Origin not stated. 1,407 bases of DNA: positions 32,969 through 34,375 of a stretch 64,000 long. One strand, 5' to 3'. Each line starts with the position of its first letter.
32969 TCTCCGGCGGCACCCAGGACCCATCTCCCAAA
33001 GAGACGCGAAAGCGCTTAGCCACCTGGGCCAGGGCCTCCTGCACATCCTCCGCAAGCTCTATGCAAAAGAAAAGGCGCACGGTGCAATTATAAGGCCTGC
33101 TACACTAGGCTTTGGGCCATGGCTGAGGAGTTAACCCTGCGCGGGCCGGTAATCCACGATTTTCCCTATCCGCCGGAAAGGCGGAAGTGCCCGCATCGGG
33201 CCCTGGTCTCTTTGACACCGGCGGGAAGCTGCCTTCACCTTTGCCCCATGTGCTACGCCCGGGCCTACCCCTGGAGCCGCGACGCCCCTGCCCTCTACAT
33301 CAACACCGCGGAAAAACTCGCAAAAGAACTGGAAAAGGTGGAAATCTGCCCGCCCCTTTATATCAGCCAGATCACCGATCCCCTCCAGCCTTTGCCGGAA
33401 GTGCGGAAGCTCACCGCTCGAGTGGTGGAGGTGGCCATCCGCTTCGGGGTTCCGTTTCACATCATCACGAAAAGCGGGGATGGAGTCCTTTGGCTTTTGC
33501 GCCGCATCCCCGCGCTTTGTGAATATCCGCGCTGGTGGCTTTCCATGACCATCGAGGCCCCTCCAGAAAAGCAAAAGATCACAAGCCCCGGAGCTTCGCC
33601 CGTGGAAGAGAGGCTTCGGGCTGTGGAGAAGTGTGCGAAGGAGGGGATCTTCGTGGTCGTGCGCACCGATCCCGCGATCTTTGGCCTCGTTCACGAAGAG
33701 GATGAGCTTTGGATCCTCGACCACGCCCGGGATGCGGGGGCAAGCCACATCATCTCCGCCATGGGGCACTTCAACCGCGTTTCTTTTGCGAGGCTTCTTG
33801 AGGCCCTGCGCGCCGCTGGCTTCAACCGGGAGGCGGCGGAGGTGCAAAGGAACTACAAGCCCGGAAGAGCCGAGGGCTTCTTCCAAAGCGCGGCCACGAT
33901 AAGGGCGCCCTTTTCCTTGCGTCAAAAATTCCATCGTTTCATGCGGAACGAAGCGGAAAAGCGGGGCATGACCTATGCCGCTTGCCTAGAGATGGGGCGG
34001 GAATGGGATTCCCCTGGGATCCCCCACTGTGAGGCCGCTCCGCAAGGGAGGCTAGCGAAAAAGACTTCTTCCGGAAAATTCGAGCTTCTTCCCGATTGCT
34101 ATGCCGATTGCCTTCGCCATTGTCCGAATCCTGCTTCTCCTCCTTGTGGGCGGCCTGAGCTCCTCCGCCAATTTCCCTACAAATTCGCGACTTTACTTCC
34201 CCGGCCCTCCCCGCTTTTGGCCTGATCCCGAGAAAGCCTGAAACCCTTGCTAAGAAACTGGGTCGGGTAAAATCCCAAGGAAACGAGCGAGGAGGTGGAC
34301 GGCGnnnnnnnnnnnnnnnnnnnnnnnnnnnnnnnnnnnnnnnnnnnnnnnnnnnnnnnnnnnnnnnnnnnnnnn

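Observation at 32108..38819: RtcB neighbourhood combining archease, ThpR, an uncharacterised radical-SAM enzyme and a Cdc48-like unfoldase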

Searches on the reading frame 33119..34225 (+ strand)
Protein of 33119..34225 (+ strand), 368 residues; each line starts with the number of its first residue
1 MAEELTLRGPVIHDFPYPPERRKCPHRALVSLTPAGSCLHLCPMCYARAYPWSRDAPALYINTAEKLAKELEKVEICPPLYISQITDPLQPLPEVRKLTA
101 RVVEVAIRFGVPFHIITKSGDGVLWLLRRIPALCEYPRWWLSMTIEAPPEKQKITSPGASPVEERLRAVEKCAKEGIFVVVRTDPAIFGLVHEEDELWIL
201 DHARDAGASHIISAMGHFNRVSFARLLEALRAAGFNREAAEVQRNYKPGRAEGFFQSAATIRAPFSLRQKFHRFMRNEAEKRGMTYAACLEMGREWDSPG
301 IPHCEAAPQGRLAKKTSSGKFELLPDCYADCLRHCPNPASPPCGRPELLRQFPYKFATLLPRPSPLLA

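Call 3: search_protein_families(library=pfam, proteins=[window:33119-34225:+])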
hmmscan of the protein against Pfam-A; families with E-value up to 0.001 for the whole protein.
window:33119-34225:+ (368 aa): 1 family
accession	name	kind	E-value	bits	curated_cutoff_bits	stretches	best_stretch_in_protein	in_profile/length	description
PF04055.27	Radical_SAM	-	1.9e-09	38.4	29.5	1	36-189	5-153/166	Radical SAM superfamily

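Call 4: search_protein_families(library=ncbifam, proteins=[window:33119-34225:+])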
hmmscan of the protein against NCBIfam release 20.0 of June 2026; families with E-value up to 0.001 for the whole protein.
window:33119-34225:+ (368 aa): 2 families
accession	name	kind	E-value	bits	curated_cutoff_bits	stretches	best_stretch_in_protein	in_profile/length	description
NF033668.1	rSAM_PA0069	hypoth_equivalog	9.1e-14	51.2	360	1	31-211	60-249/348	PA0069 family radical SAM protein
NF038135.1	rSAM_Rv2578c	equivalog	3.6e-05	22.9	430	1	60-217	102-261/317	Rv2578c family radical SAM protein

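Call 9: find_homologous_proteins(query=window:33119-34225:+, max_evalue=0.00001)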
Query window:33119-34225:+ (368 aa): 72 proteins with E <= 0.00001 among 6568 candidates.
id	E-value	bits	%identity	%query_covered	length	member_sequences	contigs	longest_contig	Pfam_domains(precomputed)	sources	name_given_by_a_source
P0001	2.6e-251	851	99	100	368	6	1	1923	PF04055.28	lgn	-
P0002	1.4e-211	720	84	97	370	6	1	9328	PF04055.28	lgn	-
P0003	7.1e-202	688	79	99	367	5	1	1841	PF04055.28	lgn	-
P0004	8.2e-202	688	80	99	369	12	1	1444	PF04055.28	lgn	-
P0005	1.9e-200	684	80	99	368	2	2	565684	PF04055.28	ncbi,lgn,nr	ncbi:MAG: hypothetical protein N2507_00290 [Candidatus Bipolaricaulota bacterium]|nr:hypothetical pr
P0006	2.1e-200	683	79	99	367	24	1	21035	PF04055.28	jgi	jgi:DNA repair photolyase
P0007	1.2e-199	681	79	100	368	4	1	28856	PF04055.28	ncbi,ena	-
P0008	7.2e-196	668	77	100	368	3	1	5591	-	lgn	-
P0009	8.2e-194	662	77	100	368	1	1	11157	PF04055.28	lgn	-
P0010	3.7e-182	623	74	97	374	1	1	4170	PF04055.28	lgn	-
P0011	1.3e-181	622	74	98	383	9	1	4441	PF04055.28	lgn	-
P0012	5.3e-181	620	73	98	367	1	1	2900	PF04055.28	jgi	-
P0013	1.2e-177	608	74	97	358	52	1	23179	PF04055.28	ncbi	-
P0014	9.3e-176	602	79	88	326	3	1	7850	PF04055.28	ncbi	-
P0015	1.3e-173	595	78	88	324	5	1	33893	-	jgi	jgi:DNA repair photolyase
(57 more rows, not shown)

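Call 12: find_related_loci(query=A1, collection=genome_contigs, flank=10000)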
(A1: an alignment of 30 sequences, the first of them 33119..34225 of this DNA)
Query A1 (368 aa) in genome_contigs; peptide patterns used: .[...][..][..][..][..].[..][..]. (x = any residue, [..] = any of these).
65 stretches matched a pattern; 52 encode a relative of the query (tblastn E <= 1e-3); 52 distinct loci.
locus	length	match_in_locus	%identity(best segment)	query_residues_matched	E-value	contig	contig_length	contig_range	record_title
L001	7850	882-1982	80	1-366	0e+0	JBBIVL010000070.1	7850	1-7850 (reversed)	MAG: Candidatus Bipolaricaulota bacterium isolate PGS172224_bin_76 NODE_2436_length_7850_cov_4.931623, whole genome shot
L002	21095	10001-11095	79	1-366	0e+0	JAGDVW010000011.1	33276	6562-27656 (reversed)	MAG: Candidatus Acetothermia bacterium isolate KUB_Bin03 NODE_228_length_33276_cov_53.038048, whole genome shotgun seque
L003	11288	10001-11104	80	1-368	0e+0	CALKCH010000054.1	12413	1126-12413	MAG: Candidatus Bipolaricaulota bacterium isolate S1_Bin_METABAT__65_1 genome assembly, contig: c_000000100621, whole ge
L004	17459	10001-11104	79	1-368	0e+0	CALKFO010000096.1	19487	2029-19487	MAG: Candidatus Bipolaricaulota bacterium isolate S1_Bin_MAXBIN__002_1 genome assembly, contig: c_000001204342, whole ge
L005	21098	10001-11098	80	1-366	0e+0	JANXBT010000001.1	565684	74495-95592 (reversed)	MAG: Candidatus Bipolaricaulota bacterium isolate SKYB41 NODE_1_length_565684_cov_44.120621, whole genome shotgun sequen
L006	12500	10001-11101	79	1-366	0e+0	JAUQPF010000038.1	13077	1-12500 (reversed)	MAG: Candidatus Bipolaricaulota bacterium isolate GMQP.bins.31.201705 NODE_1814_length_13077_cov_255.806, whole genome s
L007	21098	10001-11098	75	1-366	0e+0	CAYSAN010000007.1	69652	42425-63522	MAG TPA_asm: uncultured Thermotogaceae bacterium isolate binchicken_co40_107 genome assembly, contig: NODE_376_length_69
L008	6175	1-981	73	35-362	6e-164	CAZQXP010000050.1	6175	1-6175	MAG TPA_asm: uncultured Thermotogaceae bacterium isolate SRP104967_co1_45 genome assembly, contig: NODE_4219_length_6175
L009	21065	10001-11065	45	7-360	3e-108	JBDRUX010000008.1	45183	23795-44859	MAG: candidate division WOR-3 bacterium isolate SZTDM-2_201709_bins_204 SZTDM-2_201709_bins_204_scaffold_8, whole genome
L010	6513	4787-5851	46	1-355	4e-106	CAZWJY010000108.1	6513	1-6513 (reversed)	MAG TPA_asm: uncultured bacterium isolate binchicken_co349_111 genome assembly, contig: NODE_4858_length_6513_cov_13.984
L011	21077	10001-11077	44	3-360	6e-105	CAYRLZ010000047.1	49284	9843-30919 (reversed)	MAG TPA_asm: uncultured bacterium isolate SRP231805_co4_170 genome assembly, contig: k141_96072, whole genome shotgun se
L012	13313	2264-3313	44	7-360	2e-103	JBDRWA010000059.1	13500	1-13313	MAG: candidate division WOR-3 bacterium isolate JZ-2_201709_bins_162 JZ-2_201709_bins_162_scaffold_59, whole genome shot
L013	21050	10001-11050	44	7-360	2e-103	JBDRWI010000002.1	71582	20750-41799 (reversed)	MAG: candidate division WOR-3 bacterium isolate JZ-2_201705_bins_215 JZ-2_201705_bins_215_scaffold_2, whole genome shotg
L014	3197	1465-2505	44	9-359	1e-105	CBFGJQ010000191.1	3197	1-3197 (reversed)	MAG: candidate division WOR-3 bacterium isolate QZM1.Bin.83.optimized.1 genome assembly, contig: NODE_272_length_3197_co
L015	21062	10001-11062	45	7-359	5e-103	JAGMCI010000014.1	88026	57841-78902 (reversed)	MAG: candidate division WOR-3 bacterium isolate RS_16_8 ZL425.bin.8.fa_14, whole genome shotgun sequence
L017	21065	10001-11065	43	7-360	3e-101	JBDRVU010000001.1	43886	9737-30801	MAG: candidate division WOR-3 bacterium isolate JZ-2_201705_bins_152 JZ-2_201705_bins_152_scaffold_1, whole genome shotg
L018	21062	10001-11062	43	4-362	2e-100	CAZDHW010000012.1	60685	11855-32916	MAG TPA_asm: uncultured bacterium isolate SRP104967_co1_12 genome assembly, contig: NODE_126_length_60685_cov_31.591984,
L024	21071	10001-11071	41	4-365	4e-94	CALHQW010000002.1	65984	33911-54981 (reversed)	MAG: uncultured bacterium isolate S1_Bin_METABAT__176_1 genome assembly, contig: c_000001755706, whole genome shotgun se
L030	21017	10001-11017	36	8-359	8e-61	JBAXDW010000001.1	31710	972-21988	MAG: Methanobacteriota archaeon isolate ELA229 MAG229_1, whole genome shotgun sequence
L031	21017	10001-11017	35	8-359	1e-60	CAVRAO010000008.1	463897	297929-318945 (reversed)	MAG: Euryarchaeota archaeon isolate MFD00032.bin.1.50 genome assembly, contig: contig_33321, whole genome shotgun sequen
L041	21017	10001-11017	35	8-359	7e-56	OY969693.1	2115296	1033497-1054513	MAG: Euryarchaeota archaeon isolate MFD04408.bin.c.4 genome assembly, chromosome: 1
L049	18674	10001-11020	32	8-359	1e-55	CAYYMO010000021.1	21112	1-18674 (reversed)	MAG TPA_asm: uncultured Methanomicrobia archaeon isolate SRP140028_co1_490 genome assembly, contig: k141_6429948, whole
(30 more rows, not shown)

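Call 28: predict_structure(alignment_id=A1)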
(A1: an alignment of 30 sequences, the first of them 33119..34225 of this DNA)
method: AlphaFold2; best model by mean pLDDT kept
length: 368 residues; sequences in the alignment: 30
mean_pLDDT: 93.3   pTM: 0.92
mean pLDDT of the five models: 93.3, 93.0, 93.0, 92.4, 89.9
residues with pLDDT >= 90: 310; 70-90: 43; 50-70: 8; < 50: 7
segments of 3 or more residues with pLDDT < 50: 252-257
pLDDT, mean of each block of 10 residues (from residue 1): 94 90 91 95 90 93 98 98 95 98 98 98 99 98 97 95 99 98 95 98 98 93 96 97 87 50 94 98 95 91 93 96 94 90 93 95 71
secondary structure, 60 per line:
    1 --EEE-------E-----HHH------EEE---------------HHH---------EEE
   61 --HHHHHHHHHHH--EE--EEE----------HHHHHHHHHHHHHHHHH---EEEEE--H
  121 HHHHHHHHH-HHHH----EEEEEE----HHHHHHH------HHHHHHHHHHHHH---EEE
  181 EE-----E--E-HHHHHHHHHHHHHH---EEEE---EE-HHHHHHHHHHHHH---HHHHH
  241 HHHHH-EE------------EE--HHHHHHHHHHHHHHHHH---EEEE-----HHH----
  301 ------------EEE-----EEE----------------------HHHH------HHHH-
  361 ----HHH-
elements in order: E3-5 E28-30 E58-60 H63-73 E80-82 H93-109 E113-117 H120-129 H131-134 E139-144 H149-155 H162-174 E178-182 H193-206 E210-213 H220-232 H236-245 H265-281 E285-288 E313-315 E321-323 H346-349 H356-359

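Call 30: search_solved_structures(query=A1, max_evalue=1)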
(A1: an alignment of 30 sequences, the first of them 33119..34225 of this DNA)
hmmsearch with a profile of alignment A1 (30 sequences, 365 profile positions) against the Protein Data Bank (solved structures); distinct sequences matched with E-value up to 1: 5.
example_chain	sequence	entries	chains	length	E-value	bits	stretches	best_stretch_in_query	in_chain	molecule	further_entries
4wsl_A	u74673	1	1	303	8.1e-08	34.7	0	160-224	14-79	Pentatricopeptide repeat protein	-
2cun_A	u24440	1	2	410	0.33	12.9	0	183-234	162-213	Phosphoglycerate kinase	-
1h97_A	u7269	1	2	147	0.43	12.6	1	199-280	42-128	Globin-3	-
3lbx_B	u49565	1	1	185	0.48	12.4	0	261-310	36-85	Spectrin beta chain, erythrocyte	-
1kfr_A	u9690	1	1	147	0.87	11.6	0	199-279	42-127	Hemoglobin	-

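Call 31: fold_search(model_id=the predicted structure, library=pdb)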
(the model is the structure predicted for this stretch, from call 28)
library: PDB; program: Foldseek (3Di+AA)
matches with E <= 10: 1546; with E <= 0.001: 45
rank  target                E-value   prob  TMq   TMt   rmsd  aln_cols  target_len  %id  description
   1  4fhf                  4.2e-07  1.00  0.52  0.56   4.9       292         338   15  Spore photoproduct lyase C140A mutant with dinucleoside spore photoproduct (released 2012-07-18)
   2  4fhg                  4.8e-07  1.00  0.54  0.58   4.7       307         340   16  Spore photoproduct lyase C140S mutant (released 2012-07-18)
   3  4fhc                  5.1e-07  1.00  0.54  0.57   4.6       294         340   16  Spore photoproduct lyase (released 2012-07-18)
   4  4k9r                  6.4e-07  1.00  0.56  0.60   4.6       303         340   16  Spore photoproduct lyase Y98F mutant (released 2013-05-08)
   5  4fhe                  8.6e-07  1.00  0.49  0.53   4.4       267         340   16  Spore photoproduct lyase C140A mutant (released 2012-07-18)
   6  6efn                  3.6e-06  1.00  0.36  0.35   8.6       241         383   13  Structure of a RiPP maturase, SkfB (released 2018-10-24)
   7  7bi7_A                1.3e-05  1.00  0.40  0.51  10.6       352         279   18  An Unexpected P-Cluster like Intermediate En Route to the Nitrogenase FeMo-co (released 2021-03-10)
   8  8hzy_B                2.0e-05  1.00  0.35  0.29   9.5       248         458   17  The crystal structure of a Radical SAM Enzyme DesII (released 2024-07-10)
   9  4u0p                  2.3e-05  1.00  0.41  0.52   9.2       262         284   15  The Crystal Structure of Lipoyl Synthase in Complex with S-Adenosyl Homocysteine (released 2014-08-20)
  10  8hzv_D                2.3e-05  1.00  0.35  0.28   9.8       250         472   17  The crystal structure of a Radical SAM Enzyme DesII (released 2024-07-10)
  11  8hzv_B                2.7e-05  1.00  0.35  0.28   9.5       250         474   18  The crystal structure of a Radical SAM Enzyme DesII (released 2024-07-10)
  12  5exj                  3.0e-05  1.00  0.37  0.46   9.5       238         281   14  Crystal structure of M. tuberculosis lipoyl synthase at 1.64 A resolution (released 2016-08-10)
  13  8hzy_A                3.4e-05  1.00  0.35  0.29  14.6       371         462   14  The crystal structure of a Radical SAM Enzyme DesII (released 2024-07-10)
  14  8hzv_C                3.9e-05  1.00  0.37  0.30   9.4       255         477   17  The crystal structure of a Radical SAM Enzyme DesII (released 2024-07-10)
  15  5exi                  6.6e-05  1.00  0.37  0.47   9.3       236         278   11  Crystal structure of M. tuberculosis lipoyl synthase at 2.28 A resolution (released 2016-08-10)
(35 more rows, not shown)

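Call 46: search_protein_families(library=pfam, proteins=[L011:11119-12240:+, L049:11170-12093:+, L031:12525-13157:-, L041:9201-9788:-, L017:9035-9973:+, L024:9105-9983:+, L018:11083-11925:-, L030:6442-7596:+, L004:13653-14675:+], max_evalue=0.00001)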
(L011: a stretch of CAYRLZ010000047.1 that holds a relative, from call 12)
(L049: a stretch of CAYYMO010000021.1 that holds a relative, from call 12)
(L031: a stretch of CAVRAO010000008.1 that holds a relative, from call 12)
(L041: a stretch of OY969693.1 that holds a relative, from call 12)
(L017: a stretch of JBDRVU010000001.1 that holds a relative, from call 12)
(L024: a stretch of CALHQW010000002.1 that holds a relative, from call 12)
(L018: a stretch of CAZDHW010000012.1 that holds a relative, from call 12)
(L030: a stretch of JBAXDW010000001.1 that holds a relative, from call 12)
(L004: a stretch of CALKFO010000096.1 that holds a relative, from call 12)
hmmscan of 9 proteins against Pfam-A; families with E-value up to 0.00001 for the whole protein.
L011:11119-12240:+ (373 aa): 6 families
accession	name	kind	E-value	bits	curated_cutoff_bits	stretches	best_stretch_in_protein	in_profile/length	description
PF00534.26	Glycos_transf_1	-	1.4e-41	142.4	26.4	1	180-350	6-171/172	Glycosyl transferases group 1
PF13692.12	Glyco_trans_1_4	-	3.7e-34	118.4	27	1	191-337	3-142/142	Glycosyl transferases group 1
PF13439.12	Glyco_transf_4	-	1.3e-19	71.2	28.5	1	55-177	46-169/170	Glycosyltransferase Family 4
PF13524.12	Glyco_trans_1_2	-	3.9e-10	40.3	25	1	216-365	11-143/144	Glycosyl transferase-like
PF13579.12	Glyco_trans_4_4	-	7.2e-07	30.1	29.7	1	69-173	59-158/158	Glycosyl transferase 4-like domain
PF20706.3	GT4-conflict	-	7.3e-06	25.6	26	1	161-312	168-322/385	Family 4 Glycosyltransferase in conflict systems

L049:11170-12093:+ (307 aa): 8 families
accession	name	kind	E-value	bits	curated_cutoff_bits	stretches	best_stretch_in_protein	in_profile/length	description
PF01370.27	Epimerase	-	1.6e-61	208.2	20.9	1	3-235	1-240/240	NAD dependent epimerase/dehydratase family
PF16363.11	GDP_Man_Dehyd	-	9.4e-54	183.5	27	1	4-296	1-330/332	GDP-mannose 4,6 dehydratase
PF01073.25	3Beta_HSD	-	1.3e-29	103.6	22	1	4-231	1-237/280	3-beta hydroxysteroid dehydrogenase/isomerase family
PF02719.21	Polysacc_synt_2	-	5.1e-18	65.7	20.2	1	4-257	2-251/293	Polysaccharide biosynthesis protein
PF04321.23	RmlD_sub_bind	-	6.5e-14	52.1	27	1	3-287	3-271/287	RmlD substrate binding domain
PF07993.18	NAD_binding_4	-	2.8e-10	40.2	20.1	1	26-212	48-251/258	Male sterility protein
PF13460.12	NAD_binding_10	-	1.3e-09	38.7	27.2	1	7-127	1-111/184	NAD(P)H-binding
PF05368.20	NmrA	-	3.2e-06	27.4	27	0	4-113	6-105/298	NmrA-like family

L031:12525-13157:- (210 aa): 1 family
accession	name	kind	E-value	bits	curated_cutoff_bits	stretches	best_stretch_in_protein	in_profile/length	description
PF02585.22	PIG-L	-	4.1e-26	92.4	28.2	1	9-123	1-128/129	GlcNAc-PI de-N-acetylase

L041:9201-9788:- (195 aa): 2 families
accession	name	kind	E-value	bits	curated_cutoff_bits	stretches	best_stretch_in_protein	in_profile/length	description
PF00132.30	Hexapep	-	4.3e-12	45.6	27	1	91-125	2-36/36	Bacterial transferase hexapeptide (six repeats)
PF14602.12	Hexapep_2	-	6.6e-12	45.4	27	1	90-125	1-34/34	Hexapeptide repeat of succinyl-transferase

L017:9035-9973:+ (312 aa): 1 family
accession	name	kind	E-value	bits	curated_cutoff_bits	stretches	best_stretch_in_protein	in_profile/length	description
PF00850.24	Hist_deacetyl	-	7.3e-63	213.1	27.9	1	16-285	1-295/298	Histone deacetylase domain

L024:9105-9983:+ (292 aa): 0 families

L018:11083-11925:- (280 aa): 1 family
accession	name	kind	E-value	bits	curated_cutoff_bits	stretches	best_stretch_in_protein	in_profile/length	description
PF05681.19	Fumerase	-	2.7e-123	411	25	1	11-278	2-269/270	Fumarate hydratase (Fumerase)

L030:6442-7596:+ (384 aa): 3 families
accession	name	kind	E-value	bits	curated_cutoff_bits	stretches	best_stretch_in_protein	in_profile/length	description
PF00534.26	Glycos_transf_1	-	8.8e-42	143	26.4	1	200-356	4-166/172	Glycosyl transferases group 1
PF13692.12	Glyco_trans_1_4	-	1.7e-35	122.8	27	1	211-348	2-142/142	Glycosyl transferases group 1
PF20706.3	GT4-conflict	-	9.5e-06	25.3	26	0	150-325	139-323/385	Family 4 Glycosyltransferase in conflict systems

L004:13653-14675:+ (340 aa): 1 family
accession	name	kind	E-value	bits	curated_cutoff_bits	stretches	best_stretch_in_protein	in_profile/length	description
PF04471.18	Mrr_cat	-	9.5e-22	77.7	21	1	196-309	3-114/115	Restriction endonuclease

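Call 56: search_protein_representatives(alignment_id=A1)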
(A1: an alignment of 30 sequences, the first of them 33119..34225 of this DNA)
Query: 30 sequences, 365 profile positions. Proteins with E-value up to 0.001 (for the whole library): 4704; up to 1e-10: 1415; up to 1e-30: 47. The best 150 are listed.
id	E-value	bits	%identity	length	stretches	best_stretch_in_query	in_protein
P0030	2.6e-159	546.4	-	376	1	2-363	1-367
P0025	3.2e-159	546.1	-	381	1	3-359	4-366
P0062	2.4e-137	474.1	-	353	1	2-359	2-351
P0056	1.2e-126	438.9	-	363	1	6-361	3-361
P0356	1.3e-100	353.2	-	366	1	13-358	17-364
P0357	9.5e-88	310.9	-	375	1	3-357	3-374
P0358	2.6e-83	296.3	-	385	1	2-357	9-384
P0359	2.9e-82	292.8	-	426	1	7-357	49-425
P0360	2.5e-81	289.8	-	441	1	13-356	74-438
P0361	6.5e-80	285.1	-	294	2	3-195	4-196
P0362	3.8e-71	256.3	-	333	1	30-348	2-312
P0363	1.2e-66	241.4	-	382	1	11-343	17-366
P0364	9.5e-64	231.9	-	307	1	66-358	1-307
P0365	4.5e-62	226.4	-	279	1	3-223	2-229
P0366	7.1e-55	202.7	-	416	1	6-347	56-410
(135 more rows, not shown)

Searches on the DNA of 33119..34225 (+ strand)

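Call 59: search_rna_families(sources=[L004, L007], threshold=gathering)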
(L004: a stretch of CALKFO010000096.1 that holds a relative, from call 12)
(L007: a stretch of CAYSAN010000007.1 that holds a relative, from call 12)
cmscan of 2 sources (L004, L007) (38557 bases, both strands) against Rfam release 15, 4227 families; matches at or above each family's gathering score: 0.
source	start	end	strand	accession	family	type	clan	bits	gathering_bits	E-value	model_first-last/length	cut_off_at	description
